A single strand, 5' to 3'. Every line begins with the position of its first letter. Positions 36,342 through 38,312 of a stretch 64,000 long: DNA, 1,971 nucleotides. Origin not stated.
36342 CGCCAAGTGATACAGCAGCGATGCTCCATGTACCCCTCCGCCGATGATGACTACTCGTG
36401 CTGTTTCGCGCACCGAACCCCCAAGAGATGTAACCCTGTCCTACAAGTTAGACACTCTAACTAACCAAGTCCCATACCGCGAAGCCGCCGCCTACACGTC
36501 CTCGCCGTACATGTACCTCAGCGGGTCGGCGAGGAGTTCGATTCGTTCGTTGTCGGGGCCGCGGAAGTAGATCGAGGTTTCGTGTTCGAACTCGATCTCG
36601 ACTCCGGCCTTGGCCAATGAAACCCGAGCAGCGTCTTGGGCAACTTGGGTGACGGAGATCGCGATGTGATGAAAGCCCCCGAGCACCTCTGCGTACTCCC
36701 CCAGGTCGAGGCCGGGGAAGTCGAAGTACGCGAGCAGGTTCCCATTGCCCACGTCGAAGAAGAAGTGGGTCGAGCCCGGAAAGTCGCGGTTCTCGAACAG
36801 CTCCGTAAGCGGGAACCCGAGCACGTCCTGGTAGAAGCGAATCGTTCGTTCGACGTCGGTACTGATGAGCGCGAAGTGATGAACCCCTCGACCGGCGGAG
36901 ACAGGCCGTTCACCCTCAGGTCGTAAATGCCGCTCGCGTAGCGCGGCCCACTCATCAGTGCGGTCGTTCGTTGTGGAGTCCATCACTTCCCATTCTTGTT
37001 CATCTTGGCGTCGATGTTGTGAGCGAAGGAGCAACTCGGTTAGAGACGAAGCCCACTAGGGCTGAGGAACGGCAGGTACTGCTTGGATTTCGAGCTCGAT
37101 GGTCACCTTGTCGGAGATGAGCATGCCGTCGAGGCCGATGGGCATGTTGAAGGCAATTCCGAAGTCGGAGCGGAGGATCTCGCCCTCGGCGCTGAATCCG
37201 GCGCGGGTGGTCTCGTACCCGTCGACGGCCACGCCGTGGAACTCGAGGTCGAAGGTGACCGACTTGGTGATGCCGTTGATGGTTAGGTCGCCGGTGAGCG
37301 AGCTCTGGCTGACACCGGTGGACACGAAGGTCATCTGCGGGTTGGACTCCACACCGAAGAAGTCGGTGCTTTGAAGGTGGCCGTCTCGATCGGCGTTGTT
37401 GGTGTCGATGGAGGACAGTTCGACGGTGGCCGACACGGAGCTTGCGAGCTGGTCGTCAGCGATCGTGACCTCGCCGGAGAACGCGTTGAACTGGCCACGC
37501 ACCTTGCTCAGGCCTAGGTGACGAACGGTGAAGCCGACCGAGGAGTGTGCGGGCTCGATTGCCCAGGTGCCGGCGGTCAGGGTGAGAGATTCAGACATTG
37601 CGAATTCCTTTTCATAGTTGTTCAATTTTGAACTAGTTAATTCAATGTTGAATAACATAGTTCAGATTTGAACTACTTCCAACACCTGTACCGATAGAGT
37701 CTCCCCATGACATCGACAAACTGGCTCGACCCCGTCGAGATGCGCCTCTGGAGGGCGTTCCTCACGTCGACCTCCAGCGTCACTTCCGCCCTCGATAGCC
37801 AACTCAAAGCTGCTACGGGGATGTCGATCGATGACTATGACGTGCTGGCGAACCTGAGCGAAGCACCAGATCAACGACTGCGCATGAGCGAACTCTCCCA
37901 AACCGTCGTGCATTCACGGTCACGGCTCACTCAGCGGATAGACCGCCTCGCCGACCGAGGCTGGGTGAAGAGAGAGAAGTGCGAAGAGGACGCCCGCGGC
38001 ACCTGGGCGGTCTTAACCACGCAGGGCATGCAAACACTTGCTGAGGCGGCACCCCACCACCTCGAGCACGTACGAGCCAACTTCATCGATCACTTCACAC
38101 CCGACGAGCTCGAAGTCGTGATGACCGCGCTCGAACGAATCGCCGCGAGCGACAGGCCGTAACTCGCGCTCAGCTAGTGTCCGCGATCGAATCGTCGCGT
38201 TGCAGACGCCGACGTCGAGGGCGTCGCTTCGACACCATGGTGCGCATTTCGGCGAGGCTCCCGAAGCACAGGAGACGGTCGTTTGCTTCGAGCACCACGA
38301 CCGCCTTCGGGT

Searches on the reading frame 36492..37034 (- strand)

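Call 50: search_protein_families(library=pfam, proteins=[window:36492-37034:-], max_evalue=0.01)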
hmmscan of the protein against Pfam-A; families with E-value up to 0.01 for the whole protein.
window:36492-37034:- (180 aa): 3 families
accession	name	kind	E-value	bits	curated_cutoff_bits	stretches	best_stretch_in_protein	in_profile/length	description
PF00903.31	Glyoxalase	-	9.4e-13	49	20.6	1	51-167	2-121/121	Glyoxalase/Bleomycin resistance protein/Dioxygenase superfamily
PF13669.12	Glyoxalase_4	-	0.00011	22.8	27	1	52-146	1-92/109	Glyoxalase/Bleomycin resistance protein/Dioxygenase superfamily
PF22677.2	Ble-like_N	-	0.00012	22.2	24.5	1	53-81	4-31/41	Bleomycin resistance protein-like N-terminal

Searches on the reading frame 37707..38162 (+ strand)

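Call 50: search_protein_families(library=pfam, proteins=[window:37707-38162:+], max_evalue=0.01)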
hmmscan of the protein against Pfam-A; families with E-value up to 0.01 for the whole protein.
window:37707-38162:+ (151 aa): 7 families
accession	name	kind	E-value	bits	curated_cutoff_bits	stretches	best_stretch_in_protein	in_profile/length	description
PF12802.13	MarR_2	-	1.3e-12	48.2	27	1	38-97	2-60/61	MarR family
PF01047.28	MarR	-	2.1e-09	37.5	24.6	1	42-97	4-57/59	MarR family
PF22381.2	Staph_reg_Sar_Rot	-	5.7e-07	30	27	1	31-111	4-82/85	Transcriptional regulator SarA/Rot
PF13412.12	HTH_24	-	0.00038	20.4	21.9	1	43-88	5-48/48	Winged helix-turn-helix DNA-binding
PF13601.12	HTH_34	-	0.00067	20.2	27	1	46-110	5-68/80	Winged helix DNA-binding domain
PF25213.1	HVO_A0261_N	-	0.0041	17.4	35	1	45-91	15-58/86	HVO_A0261 N-terminal domain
PF00392.27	GntR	-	0.0092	16.1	27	0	53-90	19-57/64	Bacterial regulatory proteins, gntR family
